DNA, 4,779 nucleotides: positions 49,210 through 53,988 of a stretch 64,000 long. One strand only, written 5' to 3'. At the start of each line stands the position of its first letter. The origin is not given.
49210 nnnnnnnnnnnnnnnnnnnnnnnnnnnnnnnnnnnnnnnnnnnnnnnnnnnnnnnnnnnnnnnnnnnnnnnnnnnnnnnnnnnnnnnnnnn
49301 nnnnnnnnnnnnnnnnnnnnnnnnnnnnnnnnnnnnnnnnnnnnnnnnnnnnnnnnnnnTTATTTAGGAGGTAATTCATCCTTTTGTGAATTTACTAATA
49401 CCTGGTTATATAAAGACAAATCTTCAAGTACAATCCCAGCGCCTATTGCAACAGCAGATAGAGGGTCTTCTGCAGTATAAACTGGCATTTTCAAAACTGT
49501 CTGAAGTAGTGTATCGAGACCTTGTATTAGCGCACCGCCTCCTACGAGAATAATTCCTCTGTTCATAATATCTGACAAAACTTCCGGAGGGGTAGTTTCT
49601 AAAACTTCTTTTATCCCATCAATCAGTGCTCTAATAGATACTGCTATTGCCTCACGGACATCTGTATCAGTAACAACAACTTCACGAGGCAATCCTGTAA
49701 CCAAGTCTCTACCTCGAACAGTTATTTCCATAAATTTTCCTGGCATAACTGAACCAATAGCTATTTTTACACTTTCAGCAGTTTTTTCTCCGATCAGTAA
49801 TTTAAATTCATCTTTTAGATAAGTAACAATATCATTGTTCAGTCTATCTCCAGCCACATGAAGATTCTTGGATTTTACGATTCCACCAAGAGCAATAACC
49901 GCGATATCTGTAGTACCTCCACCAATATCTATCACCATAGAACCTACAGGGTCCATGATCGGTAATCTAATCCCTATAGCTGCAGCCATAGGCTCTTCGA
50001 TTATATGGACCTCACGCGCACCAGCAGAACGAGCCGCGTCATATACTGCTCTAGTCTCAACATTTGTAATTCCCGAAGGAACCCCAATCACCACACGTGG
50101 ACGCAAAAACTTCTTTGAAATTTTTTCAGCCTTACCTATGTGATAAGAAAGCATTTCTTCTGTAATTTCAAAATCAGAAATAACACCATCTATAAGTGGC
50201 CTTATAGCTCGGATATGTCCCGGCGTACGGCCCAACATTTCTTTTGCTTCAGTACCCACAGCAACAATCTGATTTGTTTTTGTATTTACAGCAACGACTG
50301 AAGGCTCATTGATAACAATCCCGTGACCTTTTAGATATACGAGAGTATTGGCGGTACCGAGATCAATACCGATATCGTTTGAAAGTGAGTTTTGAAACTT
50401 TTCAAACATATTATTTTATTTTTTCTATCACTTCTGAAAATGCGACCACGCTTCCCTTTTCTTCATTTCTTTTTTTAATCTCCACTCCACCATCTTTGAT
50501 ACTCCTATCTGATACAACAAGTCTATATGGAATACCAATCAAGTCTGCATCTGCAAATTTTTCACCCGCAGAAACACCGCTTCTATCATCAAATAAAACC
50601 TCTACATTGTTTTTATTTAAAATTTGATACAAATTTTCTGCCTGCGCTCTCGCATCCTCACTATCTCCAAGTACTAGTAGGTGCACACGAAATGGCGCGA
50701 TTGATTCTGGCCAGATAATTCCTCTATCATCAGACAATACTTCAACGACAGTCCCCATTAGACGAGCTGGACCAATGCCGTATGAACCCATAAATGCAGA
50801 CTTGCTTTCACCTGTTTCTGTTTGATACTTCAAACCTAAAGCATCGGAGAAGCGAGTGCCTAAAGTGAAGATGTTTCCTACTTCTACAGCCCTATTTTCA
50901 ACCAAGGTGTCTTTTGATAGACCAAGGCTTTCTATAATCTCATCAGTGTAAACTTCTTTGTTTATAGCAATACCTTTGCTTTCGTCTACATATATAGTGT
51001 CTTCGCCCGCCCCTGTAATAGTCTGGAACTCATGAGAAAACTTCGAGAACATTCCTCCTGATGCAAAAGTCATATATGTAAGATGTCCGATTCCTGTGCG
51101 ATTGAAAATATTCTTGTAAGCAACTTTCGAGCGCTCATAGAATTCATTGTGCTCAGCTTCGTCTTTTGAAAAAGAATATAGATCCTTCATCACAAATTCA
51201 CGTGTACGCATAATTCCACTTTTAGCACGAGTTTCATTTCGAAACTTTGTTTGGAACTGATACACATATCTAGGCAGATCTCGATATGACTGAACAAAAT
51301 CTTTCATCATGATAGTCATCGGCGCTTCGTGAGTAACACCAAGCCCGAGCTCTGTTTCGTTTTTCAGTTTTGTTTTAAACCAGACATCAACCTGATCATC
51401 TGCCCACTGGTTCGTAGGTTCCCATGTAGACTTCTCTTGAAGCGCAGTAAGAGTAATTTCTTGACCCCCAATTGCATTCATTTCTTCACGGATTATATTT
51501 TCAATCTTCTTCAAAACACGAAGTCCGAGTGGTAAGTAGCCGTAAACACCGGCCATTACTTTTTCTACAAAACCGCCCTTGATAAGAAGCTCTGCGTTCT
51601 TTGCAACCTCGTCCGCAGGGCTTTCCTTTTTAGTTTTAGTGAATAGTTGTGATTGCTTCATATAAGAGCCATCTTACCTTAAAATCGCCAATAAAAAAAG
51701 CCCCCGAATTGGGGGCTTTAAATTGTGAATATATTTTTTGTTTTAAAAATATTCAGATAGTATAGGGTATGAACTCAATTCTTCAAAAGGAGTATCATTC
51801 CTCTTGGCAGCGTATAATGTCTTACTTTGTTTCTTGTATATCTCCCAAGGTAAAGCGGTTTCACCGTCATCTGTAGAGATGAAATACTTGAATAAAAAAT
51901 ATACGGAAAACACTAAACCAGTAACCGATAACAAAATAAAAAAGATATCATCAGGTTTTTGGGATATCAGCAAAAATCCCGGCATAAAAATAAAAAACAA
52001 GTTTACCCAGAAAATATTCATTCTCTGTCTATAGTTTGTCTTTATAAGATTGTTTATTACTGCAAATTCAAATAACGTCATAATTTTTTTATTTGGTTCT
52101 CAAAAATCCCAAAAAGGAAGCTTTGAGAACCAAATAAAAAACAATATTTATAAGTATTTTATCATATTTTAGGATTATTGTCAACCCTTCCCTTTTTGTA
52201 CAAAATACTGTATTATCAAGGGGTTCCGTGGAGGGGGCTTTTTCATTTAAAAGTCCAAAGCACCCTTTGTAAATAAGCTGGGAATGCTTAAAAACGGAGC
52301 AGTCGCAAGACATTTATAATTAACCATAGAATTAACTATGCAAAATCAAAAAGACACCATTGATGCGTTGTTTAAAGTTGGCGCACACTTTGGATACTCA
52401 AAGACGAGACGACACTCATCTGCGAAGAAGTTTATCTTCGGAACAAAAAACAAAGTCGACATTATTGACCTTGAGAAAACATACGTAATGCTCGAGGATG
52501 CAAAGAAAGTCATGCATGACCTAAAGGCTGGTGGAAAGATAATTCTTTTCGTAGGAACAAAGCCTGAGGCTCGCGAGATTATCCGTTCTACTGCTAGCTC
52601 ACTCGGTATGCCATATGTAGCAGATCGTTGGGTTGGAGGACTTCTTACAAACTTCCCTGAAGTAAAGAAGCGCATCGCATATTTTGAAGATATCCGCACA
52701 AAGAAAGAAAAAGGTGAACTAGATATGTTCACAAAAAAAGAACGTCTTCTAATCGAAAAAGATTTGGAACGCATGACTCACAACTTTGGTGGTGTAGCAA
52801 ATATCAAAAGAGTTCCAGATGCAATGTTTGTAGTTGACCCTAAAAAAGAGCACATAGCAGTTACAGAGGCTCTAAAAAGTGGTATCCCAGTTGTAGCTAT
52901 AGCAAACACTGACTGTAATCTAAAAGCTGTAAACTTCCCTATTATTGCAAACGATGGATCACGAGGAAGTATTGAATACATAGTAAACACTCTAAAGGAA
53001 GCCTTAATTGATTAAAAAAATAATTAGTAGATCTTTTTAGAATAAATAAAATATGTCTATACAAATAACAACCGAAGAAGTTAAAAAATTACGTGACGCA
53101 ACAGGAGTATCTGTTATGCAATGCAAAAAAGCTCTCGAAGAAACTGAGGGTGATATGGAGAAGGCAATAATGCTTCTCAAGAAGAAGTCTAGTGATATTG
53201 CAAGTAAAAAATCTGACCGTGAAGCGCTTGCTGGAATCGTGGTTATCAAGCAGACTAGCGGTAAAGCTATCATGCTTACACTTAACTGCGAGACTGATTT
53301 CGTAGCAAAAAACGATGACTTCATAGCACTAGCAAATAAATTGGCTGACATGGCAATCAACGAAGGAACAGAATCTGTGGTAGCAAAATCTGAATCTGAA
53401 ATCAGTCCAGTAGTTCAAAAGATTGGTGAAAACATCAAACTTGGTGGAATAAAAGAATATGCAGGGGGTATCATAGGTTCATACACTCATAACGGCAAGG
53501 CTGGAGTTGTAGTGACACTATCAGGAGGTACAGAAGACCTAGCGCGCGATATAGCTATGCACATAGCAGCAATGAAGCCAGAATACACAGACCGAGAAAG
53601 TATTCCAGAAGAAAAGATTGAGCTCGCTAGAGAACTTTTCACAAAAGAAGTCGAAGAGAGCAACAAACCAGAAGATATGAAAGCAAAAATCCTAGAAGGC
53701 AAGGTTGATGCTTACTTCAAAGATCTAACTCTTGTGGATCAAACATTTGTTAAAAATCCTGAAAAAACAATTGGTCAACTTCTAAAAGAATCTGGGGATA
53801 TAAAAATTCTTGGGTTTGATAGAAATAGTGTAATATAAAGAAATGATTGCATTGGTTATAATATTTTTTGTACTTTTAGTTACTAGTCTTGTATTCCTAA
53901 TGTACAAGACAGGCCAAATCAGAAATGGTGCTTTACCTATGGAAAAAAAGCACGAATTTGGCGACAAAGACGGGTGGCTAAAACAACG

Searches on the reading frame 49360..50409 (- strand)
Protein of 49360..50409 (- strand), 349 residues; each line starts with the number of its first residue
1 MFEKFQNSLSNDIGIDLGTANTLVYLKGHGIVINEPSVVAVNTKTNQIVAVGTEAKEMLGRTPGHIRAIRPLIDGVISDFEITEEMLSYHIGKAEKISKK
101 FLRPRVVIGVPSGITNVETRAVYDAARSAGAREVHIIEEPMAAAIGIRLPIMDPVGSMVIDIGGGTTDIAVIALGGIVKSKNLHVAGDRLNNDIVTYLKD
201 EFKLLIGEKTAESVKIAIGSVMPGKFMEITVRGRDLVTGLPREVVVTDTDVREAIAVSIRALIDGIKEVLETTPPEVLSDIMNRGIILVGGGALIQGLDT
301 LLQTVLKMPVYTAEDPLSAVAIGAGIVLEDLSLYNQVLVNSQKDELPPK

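Call 42: search_protein_families(library=pfam, proteins=[window:49360-50409:-], max_evalue=0.00001)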
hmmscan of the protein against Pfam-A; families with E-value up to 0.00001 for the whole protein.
window:49360-50409:- (349 aa): 4 families
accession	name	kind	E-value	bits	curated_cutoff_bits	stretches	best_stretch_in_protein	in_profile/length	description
PF06723.19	MreB_Mbl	-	1.4e-133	445.2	27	1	10-332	1-323/327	MreB/Mbl protein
PF14450.12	FtsA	-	8.1e-14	52.5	31.8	1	158-322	1-126/127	Cell division protein FtsA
PF00012.26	HSP70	-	9.5e-14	51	20.6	1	83-326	114-370/599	Hsp70 protein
PF00022.25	Actin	-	2.7e-07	30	27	0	36-201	31-190/410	Actin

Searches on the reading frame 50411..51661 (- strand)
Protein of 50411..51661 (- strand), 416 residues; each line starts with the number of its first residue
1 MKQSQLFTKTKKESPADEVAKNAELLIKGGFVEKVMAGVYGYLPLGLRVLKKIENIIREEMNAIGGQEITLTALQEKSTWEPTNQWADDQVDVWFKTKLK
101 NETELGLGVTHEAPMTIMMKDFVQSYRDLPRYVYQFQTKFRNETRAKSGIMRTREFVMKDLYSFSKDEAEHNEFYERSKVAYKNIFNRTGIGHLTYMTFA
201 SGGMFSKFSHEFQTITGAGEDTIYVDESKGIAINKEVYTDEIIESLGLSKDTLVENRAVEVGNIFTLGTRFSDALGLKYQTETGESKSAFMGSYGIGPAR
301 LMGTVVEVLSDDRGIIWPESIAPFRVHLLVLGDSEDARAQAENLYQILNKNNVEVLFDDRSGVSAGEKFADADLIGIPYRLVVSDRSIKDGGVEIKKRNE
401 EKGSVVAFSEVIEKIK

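Call 42: search_protein_families(library=pfam, proteins=[window:50411-51661:-], max_evalue=0.00001)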
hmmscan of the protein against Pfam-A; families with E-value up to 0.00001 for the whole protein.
window:50411-51661:- (416 aa): 2 families
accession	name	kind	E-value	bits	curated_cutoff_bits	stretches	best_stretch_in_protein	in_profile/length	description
PF00587.30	tRNA-synt_2b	-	2.6e-27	96.5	29.3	1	95-307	1-177/179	tRNA synthetase class II core domain (G, H, P, S and T)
PF03129.25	HGTP_anticodon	-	1.6e-18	67.1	21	1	327-416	3-92/94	Anticodon binding domain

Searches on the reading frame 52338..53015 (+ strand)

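Call 43: search_protein_families(library=pfam, proteins=[window:52338-53015:+], max_evalue=0.00001)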
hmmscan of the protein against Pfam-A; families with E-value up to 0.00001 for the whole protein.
window:52338-53015:+ (225 aa): 1 family
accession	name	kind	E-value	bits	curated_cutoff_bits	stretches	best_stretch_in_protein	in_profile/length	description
PF00318.25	Ribosomal_S2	-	4.6e-71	238.9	26.1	1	11-224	1-214/216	Ribosomal protein S2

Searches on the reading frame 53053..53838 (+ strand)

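Call 43: search_protein_families(library=pfam, proteins=[window:53053-53838:+], max_evalue=0.00001)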
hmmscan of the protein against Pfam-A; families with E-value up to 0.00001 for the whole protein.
window:53053-53838:+ (261 aa): 2 families
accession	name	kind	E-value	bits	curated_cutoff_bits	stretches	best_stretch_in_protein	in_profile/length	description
PF00889.24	EF_TS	-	3.7e-54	183.8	27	1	72-257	1-199/204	Elongation factor TS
PF25025.1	EF-Ts_N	-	1.2e-06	28.8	33.2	1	6-45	13-53/60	Elongation factor Ts, mitochondrial, N-terminal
